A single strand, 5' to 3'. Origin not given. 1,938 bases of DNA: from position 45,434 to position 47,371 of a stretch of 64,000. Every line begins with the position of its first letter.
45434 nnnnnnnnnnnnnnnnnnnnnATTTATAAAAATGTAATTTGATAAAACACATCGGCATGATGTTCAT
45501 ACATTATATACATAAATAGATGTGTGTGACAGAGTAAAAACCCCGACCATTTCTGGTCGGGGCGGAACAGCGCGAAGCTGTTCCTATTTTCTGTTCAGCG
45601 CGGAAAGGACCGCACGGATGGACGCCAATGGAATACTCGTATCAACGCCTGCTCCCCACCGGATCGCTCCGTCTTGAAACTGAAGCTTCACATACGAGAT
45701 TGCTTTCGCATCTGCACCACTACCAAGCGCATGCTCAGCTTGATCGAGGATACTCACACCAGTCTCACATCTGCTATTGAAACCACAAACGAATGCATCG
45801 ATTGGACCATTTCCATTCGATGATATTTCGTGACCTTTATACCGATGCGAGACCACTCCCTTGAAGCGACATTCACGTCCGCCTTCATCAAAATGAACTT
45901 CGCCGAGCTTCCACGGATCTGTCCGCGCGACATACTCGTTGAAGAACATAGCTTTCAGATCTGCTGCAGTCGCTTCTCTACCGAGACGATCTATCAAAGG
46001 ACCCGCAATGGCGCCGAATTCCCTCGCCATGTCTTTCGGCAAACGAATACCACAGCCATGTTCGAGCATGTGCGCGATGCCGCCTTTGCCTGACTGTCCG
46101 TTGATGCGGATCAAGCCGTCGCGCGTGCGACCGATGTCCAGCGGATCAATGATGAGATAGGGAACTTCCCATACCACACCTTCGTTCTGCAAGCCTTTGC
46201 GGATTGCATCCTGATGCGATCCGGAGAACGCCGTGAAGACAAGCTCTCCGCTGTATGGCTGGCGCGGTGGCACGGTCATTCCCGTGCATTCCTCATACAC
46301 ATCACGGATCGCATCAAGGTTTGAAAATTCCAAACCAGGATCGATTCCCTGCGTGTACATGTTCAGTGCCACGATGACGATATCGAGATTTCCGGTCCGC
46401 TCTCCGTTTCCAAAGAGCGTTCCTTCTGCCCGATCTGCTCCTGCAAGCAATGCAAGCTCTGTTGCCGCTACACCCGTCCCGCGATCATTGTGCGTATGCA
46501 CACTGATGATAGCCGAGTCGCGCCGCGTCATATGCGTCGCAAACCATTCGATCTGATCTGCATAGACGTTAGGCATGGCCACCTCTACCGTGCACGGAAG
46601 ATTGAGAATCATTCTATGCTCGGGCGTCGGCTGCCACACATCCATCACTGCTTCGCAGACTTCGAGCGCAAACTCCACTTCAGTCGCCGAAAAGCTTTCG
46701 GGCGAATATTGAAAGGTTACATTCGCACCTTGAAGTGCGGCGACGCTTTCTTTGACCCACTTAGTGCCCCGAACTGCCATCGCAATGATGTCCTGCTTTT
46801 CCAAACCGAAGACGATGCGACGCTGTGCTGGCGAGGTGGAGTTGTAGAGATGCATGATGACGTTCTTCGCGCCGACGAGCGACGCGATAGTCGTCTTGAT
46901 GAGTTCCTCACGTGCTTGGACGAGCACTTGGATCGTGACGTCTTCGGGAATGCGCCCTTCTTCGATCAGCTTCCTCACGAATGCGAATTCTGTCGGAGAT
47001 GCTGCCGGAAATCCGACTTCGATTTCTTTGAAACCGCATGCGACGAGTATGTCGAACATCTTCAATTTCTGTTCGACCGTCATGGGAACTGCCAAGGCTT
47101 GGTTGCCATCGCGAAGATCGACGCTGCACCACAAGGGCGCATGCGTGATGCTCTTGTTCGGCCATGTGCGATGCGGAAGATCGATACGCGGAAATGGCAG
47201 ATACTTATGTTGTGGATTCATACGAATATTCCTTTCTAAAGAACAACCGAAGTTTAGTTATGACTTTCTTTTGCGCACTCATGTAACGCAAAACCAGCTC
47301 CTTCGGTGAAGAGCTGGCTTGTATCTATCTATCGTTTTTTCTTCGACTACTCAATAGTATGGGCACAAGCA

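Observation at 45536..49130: GC-rich three-gene block (leuA, hypothetical, 2OG-Fe oxygenase) with no other leucine-pathway genes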

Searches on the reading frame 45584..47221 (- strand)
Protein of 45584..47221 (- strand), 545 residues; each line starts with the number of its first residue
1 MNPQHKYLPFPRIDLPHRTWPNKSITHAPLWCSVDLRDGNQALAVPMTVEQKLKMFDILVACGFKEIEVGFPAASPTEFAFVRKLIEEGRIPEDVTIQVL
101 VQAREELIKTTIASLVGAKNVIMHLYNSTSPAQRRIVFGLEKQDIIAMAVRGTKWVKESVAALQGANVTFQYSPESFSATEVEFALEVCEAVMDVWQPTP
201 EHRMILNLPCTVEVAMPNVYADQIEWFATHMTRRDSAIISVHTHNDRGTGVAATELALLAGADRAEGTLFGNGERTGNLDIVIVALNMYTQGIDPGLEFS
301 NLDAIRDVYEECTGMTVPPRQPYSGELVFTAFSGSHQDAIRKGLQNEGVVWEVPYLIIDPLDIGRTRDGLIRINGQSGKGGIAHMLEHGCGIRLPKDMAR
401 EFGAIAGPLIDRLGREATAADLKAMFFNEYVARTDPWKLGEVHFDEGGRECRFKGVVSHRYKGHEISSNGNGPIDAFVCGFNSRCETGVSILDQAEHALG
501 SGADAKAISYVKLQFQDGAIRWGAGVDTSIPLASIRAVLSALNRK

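Call 4: search_protein_families(library=pfam, proteins=[window:45584-47221:-], max_evalue=0.01)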
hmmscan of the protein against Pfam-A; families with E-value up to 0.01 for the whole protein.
window:45584-47221:- (545 aa): 3 families
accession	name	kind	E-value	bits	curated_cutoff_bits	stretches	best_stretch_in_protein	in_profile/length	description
PF00682.25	HMGL-like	-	4.4e-73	246.3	29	1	30-307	3-258/260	HMGL-like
PF22615.1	IPMS_D2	-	4.7e-27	94.5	27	1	326-387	1-66/66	Alpha-isopropylmalate synthase, post-catalytic domain-like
PF08502.15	LeuA_dimer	-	2e-22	79.9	24.9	1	416-544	1-129/131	LeuA allosteric (dimerisation) domain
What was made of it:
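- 45584..47221 (-): leuA: long-form 2-isopropylmalate synthase, intact, of horizontal (Verrucomicrobiota-like) ancestry. HMGL-like, IPMS_D2 and LeuA_dimer domains (call 4).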

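Call 5: search_protein_families(library=ncbifam, proteins=[window:45584-47221:-], max_evalue=0.01)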
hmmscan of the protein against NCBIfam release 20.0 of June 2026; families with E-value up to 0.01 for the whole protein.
window:45584-47221:- (545 aa): 19 families
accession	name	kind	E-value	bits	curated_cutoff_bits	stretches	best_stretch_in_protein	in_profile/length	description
NF002991.1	PRK03739.1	subfamily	1.1e-235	783.5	455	1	4-544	2-550/550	2-isopropylmalate synthase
TIGR00970.1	leuA_yeast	equivalog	2e-206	686.9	697.4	1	3-544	1-561/564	2-isopropylmalate synthase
NF011420.0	PRK14847.1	equivalog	2.7e-133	444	604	1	2-324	4-328/333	2-isopropylmalate synthase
NF002086.0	PRK00915.1-3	equivalog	2e-58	198.2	532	1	36-544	14-500/516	2-isopropylmalate synthase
TIGR00973.1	leuA_bact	equivalog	2.1e-56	191.5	598.7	1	35-543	8-494/494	2-isopropylmalate synthase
NF042434.1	IPMS_Lepto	equivalog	1.2e-50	172.6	500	1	29-398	6-358/374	2-isopropylmalate synthase LeuA2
NF002088.0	PRK00915.1-5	equivalog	1.8e-49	168.6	697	1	35-544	10-497/514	2-isopropylmalate synthase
NF002087.0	PRK00915.1-4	equivalog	7.8e-48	163.3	729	1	35-544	13-501/516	2-isopropylmalate synthase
NF002085.0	PRK00915.1-2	subfamily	1.9e-46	158.9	517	1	36-544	21-498/504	2-isopropylmalate synthase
NF002084.0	PRK00915.1-1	equivalog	2.8e-43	148.3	748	1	35-544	11-498/523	2-isopropylmalate synthase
TIGR02090.1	LEU1_arch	subfamily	8.3e-38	130.4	484.75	1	35-404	7-342/363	isopropylmalate/citramalate/homocitrate synthases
NF041069.1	IPMS_Sufob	equivalog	6e-35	121.2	600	1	35-402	7-342/371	isopropylmalate synthase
TIGR02660.1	nifV_homocitr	equivalog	5e-30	105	462.9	1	35-424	8-363/365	homocitrate synthase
TIGR02146.1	LysS_fung_arch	equivalog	1.1e-26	93.9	413.55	1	36-396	6-332/344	homocitrate synthase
TIGR00977.1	citramal_synth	equivalog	8.3e-21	73.9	450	2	230-388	191-343/526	citramalate synthase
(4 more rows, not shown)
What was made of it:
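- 45584..47221 (-): NF002991 783.5 bits against 455 (call 5).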

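Call 6: find_encoding_contigs(protein=window:45584-47221:-, flank=10000, max_places=10)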
Protein window:45584-47221:- (545 aa): no gene with exactly this product is on record in the collection.

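Call 7: find_homologous_proteins(query=window:45584-47221:-)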
Query window:45584-47221:- (545 aa): 8000 proteins with E <= 0.001 among 8000 candidates; the best 120 are listed.
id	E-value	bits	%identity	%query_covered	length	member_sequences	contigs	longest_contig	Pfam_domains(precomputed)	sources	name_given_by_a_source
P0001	0.0e+0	1255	100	100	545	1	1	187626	PF00682.26,PF08502.16,PF22615.2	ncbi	-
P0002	1.6e-268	910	73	100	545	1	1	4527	PF00682.26,PF08502.16,PF22615.2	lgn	-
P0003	7.0e-268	907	73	100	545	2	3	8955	PF00682.26,PF08502.16,PF22615.2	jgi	jgi:2-isopropylmalate synthase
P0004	3.5e-266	902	74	100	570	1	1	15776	PF00682.26,PF08502.16,PF22615.2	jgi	jgi:2-isopropylmalate synthase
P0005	6.0e-264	894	72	100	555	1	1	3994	PF00682.26,PF08502.16,PF22615.2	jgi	jgi:2-isopropylmalate synthase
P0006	1.8e-261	886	71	100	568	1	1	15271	PF00682.26,PF08502.16,PF22615.2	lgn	-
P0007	4.2e-260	882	71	100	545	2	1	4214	PF00682.26,PF08502.16,PF22615.2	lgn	-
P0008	8.7e-260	881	71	100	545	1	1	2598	PF00682.26,PF08502.16,PF22615.2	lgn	-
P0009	8.8e-258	874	71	100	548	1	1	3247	PF00682.26,PF08502.16,PF22615.2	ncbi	-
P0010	1.7e-257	873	70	100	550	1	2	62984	PF00682.26,PF08502.16,PF22615.2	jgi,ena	jgi:2-isopropylmalate synthase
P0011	5.2e-257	872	70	100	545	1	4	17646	PF00682.26,PF08502.16,PF22615.2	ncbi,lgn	-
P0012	5.9e-257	871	70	100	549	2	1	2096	PF00682.26,PF08502.16,PF22615.2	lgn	-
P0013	5.5e-256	868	70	100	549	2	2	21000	PF00682.26,PF08502.16,PF22615.2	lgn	-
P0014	8.7e-256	868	70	100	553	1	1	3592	PF00682.26,PF08502.16,PF22615.2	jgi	jgi:2-isopropylmalate synthase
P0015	1.3e-255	867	70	99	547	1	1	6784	PF00682.26,PF08502.16,PF22615.2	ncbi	ncbi:MAG: 2-isopropylmalate synthase [Candidatus Paceibacterota bacterium]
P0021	3.0e-250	849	68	100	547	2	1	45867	PF00682.26,PF08502.16,PF22615.2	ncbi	-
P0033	5.6e-243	825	66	100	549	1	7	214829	PF00682.26,PF08502.16,PF22615.2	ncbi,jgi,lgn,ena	ncbi:MAG: 2-isopropylmalate synthase [bacterium]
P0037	2.1e-241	820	66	100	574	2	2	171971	PF00682.26,PF08502.16,PF22615.2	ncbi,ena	-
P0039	5.7e-241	819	66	100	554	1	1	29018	PF00682.26,PF08502.16,PF22615.2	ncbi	-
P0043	2.1e-239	814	67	99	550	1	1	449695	PF00682.26,PF08502.16,PF22615.2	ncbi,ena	-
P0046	7.3e-239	812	66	100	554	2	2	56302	PF00682.26,PF08502.16,PF22615.2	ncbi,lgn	-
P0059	2.8e-237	807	64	100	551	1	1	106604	PF00682.26,PF08502.16,PF22615.2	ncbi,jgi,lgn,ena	ncbi:MAG: 2-isopropylmalate synthase [Candidatus Paceibacterota bacterium]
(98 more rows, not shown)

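Call 8: find_encoding_contigs(protein=P0001, flank=10000, max_places=3)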
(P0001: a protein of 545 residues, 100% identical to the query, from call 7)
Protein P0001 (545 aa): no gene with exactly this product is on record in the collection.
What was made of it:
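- Tried and rejected: Exact look-up of the window LeuA and of its 100% match P0001 found no contig on record (calls 6, 8).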

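Call 9: find_encoding_contigs(protein=P0010, flank=10000, max_places=3)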
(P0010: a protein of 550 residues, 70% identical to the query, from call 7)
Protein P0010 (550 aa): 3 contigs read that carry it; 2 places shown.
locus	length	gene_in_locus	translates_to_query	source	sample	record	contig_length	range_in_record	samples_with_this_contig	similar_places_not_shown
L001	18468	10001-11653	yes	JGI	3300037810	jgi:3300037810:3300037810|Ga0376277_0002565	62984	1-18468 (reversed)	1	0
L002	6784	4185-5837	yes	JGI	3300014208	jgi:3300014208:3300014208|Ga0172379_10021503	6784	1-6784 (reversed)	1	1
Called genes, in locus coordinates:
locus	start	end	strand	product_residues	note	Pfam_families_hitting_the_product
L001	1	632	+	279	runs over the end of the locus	-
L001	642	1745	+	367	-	PF00391:PEP-utilizers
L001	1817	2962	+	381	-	PF00391:PEP-utilizers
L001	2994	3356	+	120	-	PF00719:Pyrophosphatase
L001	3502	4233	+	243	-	PF07228:SpoIIE (faint), PF00481:PP2C (faint)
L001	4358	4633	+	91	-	PF01022:HTH_5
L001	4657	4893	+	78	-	PF00462:Glutaredoxin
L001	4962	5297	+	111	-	PF00581:Rhodanese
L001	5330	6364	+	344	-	PF00479:G6PD_N, PF02781:G6PD_C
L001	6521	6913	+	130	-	-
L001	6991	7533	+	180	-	PF04542:Sigma70_r2, PF08281:Sigma70_r4_2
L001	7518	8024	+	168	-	-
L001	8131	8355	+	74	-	-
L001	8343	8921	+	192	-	-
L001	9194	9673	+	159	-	-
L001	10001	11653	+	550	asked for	PF00682:HMGL-like, PF22615:IPMS_D2, PF08502:LeuA_dimer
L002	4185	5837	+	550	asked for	PF00682:HMGL-like, PF22615:IPMS_D2, PF08502:LeuA_dimer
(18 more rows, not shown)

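Call 10: find_encoding_contigs(protein=P0004, flank=10000, max_places=3)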
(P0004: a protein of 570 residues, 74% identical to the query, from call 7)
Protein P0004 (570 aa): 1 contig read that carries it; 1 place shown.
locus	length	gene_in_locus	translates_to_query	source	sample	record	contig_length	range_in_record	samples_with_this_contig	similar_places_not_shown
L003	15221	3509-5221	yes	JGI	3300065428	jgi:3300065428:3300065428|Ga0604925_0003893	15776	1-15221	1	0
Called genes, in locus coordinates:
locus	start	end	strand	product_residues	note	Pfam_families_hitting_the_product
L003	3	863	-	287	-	?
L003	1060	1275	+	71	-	PF13560:HTH_31, PF12844:HTH_19 (weak), PF13443:HTH_26 (weak), PF01381:HTH_3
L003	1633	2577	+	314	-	PF02915:Rubrerythrin, PF01988:VIT1 (weak)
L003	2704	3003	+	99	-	-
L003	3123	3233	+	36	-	-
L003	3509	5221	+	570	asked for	PF00682:HMGL-like, PF22615:IPMS_D2, PF08502:LeuA_dimer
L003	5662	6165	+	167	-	-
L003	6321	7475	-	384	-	PF13784:Fic_N, PF02661:Fic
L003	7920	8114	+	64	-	-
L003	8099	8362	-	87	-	-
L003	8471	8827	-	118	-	-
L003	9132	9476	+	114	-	PF04972:BON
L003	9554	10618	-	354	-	PF00248:Aldo_ket_red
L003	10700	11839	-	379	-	PF04955:HupE_UreJ, PF13795:HupE_UreJ_2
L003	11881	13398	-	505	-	PF14224:DUF4331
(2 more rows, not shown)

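Call 11: find_related_loci(query=window:45584-47221:-, collection=genome_contigs, flank=10000)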
Query window:45584-47221:- (545 aa) in genome_contigs; peptide patterns used: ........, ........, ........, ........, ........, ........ (x = any residue, [..] = any of these).
600 stretches matched a pattern (row limit reached: there are more); 598 encode a relative of the query (tblastn E <= 1e-3); the best 80 are kept; 80 distinct loci.
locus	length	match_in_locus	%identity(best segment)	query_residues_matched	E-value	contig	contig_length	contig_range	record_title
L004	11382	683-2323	68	1-545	0e+0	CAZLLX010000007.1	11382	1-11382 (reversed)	MAG TPA_asm: uncultured Candidatus Saccharibacteria bacterium isolate SRP135725_co3_23 genome assembly, contig: NODE_659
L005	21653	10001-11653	64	1-545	0e+0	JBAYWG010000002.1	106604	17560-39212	MAG: Candidatus Paceibacterota bacterium isolate SO_2016_LW3_78 scaffold00276_LW162_2016, whole genome shotgun sequence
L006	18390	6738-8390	65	2-544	0e+0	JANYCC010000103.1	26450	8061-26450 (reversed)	MAG: Verrucomicrobia bacterium isolate 336R_metabinner_121 336R_k141_907201, whole genome shotgun sequence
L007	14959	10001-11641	65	2-544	0e+0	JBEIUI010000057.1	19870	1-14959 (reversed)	MAG: Verrucomicrobiia bacterium isolate Sample-110-S81-bin-159 Sample_110_S81-bin_159-k141_1408830, whole genome shotgun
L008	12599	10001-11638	64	2-544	0e+0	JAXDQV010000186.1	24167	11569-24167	MAG: Chthoniobacter sp. isolate BP_743 scaffold_2667687, whole genome shotgun sequence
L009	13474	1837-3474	64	2-544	0e+0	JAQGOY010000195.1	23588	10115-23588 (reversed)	MAG: Verrucomicrobiales bacterium isolate RYN_625 scaffold_589653, whole genome shotgun sequence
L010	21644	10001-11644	64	2-544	0e+0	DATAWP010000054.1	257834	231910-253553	MAG TPA_asm: Tepidisphaeraceae bacterium isolate SMAG_U5628 k141_1641382, whole genome shotgun sequence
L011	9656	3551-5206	64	2-544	0e+0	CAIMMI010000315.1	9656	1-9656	MAG: uncultured Verrucomicrobia bacterium isolate Ja1_bin-3224 genome assembly, contig: bin-3224:315/362, whole genome s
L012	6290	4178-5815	64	2-544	0e+0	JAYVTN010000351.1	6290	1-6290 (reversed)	MAG: Spartobacteria bacterium isolate GL74_UP_concoct_187_sub GL74_UP_concoct_187_sub_350, whole genome shotgun sequence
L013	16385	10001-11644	63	2-544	0e+0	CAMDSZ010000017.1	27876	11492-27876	MAG: Akkermansia muciniphila isolate TrE-25oct19-53 genome assembly, contig: TrE-25oct19-C1506, whole genome shotgun seq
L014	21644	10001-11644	63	6-544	0e+0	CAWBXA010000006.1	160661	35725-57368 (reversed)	MAG: uncultured Verrucomicrobiae bacterium isolate MFD04580.bin.2.125 genome assembly, contig: contig_35620, whole genom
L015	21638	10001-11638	64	2-544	0e+0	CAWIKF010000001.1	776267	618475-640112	MAG: uncultured Verrucomicrobiae bacterium isolate MFD01213.bin.1.241 genome assembly, contig: contig_18869, whole genom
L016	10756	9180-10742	64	2-518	0e+0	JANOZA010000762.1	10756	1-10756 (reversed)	MAG: Verrucomicrobiota bacterium isolate VAR_79_metabat_569 VAR_79_k141_1596262, whole genome shotgun sequence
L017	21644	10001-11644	62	2-544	0e+0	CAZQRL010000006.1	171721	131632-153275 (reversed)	MAG TPA_asm: uncultured Chthoniobacteraceae bacterium isolate SRP290908_co2_15 genome assembly, contig: NODE_60_length_1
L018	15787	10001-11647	63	3-544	0e+0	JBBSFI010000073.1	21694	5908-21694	MAG: Chthoniobacterales bacterium isolate LS1_sbin.82 LS1_sbin.82_K_1246617_L_21694_cov_18.1659, whole genome shotgun se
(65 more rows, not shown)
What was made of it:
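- Closest known: Long-form. Same: 62-66% identical to Verrucomicrobia LeuA (calls 7, 11).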

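Call 34: find_encoding_contigs(protein=P0021, flank=10000, max_places=2)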
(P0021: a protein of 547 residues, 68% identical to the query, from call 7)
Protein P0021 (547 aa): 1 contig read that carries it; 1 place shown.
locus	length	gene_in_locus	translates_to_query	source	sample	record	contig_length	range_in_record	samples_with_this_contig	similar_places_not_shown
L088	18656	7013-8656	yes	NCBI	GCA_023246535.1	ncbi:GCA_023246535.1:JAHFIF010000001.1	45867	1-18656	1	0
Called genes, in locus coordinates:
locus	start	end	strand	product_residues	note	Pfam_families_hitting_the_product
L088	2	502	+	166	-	?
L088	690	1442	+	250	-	-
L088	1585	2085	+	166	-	-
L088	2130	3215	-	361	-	PF06347:SH3_4 (faint), PF08239:SH3_3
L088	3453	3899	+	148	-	-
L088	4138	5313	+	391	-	-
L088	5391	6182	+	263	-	PF04015:DUF362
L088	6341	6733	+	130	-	-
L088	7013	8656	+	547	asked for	PF00682:HMGL-like, PF22615:IPMS_D2, PF08502:LeuA_dimer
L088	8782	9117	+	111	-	-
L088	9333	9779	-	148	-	-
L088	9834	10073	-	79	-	-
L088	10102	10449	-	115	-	-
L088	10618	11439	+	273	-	-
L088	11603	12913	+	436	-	PF04041:Glyco_hydro_130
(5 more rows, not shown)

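Call 35: find_encoding_contigs(protein=P0033, flank=10000, max_places=2)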
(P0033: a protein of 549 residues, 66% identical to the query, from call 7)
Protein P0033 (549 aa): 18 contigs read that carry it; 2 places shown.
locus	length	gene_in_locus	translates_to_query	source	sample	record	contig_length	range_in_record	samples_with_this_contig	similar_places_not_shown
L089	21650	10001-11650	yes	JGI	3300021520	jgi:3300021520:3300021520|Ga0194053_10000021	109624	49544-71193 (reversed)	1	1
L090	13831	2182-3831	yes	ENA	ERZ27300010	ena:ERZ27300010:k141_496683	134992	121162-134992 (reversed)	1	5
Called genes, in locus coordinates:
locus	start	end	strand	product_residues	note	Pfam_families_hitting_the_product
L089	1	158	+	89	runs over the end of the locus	PF05016:ParE_toxin, PF15781:ParE-like_toxin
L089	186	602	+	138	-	PF00293:NUDIX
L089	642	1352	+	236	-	PF01863:YgjP-like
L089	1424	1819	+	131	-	PF03073:TspO_MBR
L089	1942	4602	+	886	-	-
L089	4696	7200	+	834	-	PF00133:tRNA-synt_1, PF09334:tRNA-synt_1g, PF13603:tRNA-synt_1_2, PF00133:tRNA-synt_1, PF08264:Anticodon_1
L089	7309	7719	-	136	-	-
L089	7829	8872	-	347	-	PF13384:HTH_23 (faint), PF13936:HTH_38, PF13565:HTH_32 (weak)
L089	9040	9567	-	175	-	-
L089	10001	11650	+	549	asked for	PF00682:HMGL-like, PF22615:IPMS_D2, PF08502:LeuA_dimer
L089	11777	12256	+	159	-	PF00903:Glyoxalase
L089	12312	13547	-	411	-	PF01170:UPF0020, PF05175:MTS (weak), PF13847:Methyltransf_31 (weak)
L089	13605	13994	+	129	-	-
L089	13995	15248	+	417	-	PF00817:IMS, PF11798:IMS_HHH (weak), PF11799:IMS_C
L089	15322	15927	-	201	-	PF02142:MGS (weak), PF01808:AICARFT_IMPCHas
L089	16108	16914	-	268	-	-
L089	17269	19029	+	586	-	PF00664:ABC_membrane, PF00005:ABC_tran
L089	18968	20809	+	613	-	PF00664:ABC_membrane, PF00005:ABC_tran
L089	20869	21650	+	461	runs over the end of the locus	PF13522:GATase_6, PF13537:GATase_7, PF00156:Pribosyltran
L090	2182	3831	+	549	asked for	PF00682:HMGL-like, PF22615:IPMS_D2, PF08502:LeuA_dimer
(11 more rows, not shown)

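Call 36: find_encoding_contigs(protein=P0059, flank=10000, max_places=1)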
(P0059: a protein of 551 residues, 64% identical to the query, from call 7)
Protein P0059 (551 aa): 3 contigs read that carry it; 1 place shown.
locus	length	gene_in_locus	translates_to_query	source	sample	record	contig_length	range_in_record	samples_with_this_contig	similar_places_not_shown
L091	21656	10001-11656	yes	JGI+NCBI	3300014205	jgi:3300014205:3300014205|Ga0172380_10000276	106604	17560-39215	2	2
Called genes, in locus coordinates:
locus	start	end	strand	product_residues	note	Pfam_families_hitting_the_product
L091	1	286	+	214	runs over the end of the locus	PF13483:Lactamase_B_3, PF12706:Lactamase_B_2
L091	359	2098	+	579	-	PF00702:Hydrolase (faint), PF05116:S6PP, PF08282:Hydrolase_3, PF07719:TPR_2 (faint), PF13181:TPR_8 (faint), PF13176:TPR_7 (faint), PF00515:TPR_1 (weak), PF13424:TPR_12, +2 more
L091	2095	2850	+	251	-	PF01791:DeoC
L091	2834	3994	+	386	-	PF05201:GlutR_N, PF01488:Shikimate_DH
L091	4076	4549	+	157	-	PF00293:NUDIX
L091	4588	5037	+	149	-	PF08570:DUF1761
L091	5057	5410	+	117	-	-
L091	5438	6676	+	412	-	-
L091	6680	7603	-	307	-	PF01370:Epimerase, PF02719:Polysacc_synt_2 (faint), PF04321:RmlD_sub_bind, PF16363:GDP_Man_Dehyd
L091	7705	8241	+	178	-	-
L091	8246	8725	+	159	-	PF13673:Acetyltransf_10 (weak), PF00583:Acetyltransf_1, PF13508:Acetyltransf_7 (weak)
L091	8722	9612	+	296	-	PF00742:Homoserine_dh (weak)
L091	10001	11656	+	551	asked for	PF00682:HMGL-like, PF22615:IPMS_D2, PF08502:LeuA_dimer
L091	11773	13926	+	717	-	PF11775:CobT_C (weak)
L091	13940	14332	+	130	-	-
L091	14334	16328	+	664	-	PF07728:AAA_5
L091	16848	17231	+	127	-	-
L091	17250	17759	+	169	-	PF10648:Gmad2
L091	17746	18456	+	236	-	PF27854:Heavy_Cys_CGP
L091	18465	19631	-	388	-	PF04230:PS_pyruv_trans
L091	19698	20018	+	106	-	-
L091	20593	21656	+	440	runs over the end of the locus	PF00749:tRNA-synt_1c, PF19269:Anticodon_2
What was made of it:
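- Some related contigs carry other biosynthetic genes, such as PurF and PurH in L089 and a homoserine-dehydrogenase-like gene next to leuA in L091 (calls 35, 36).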
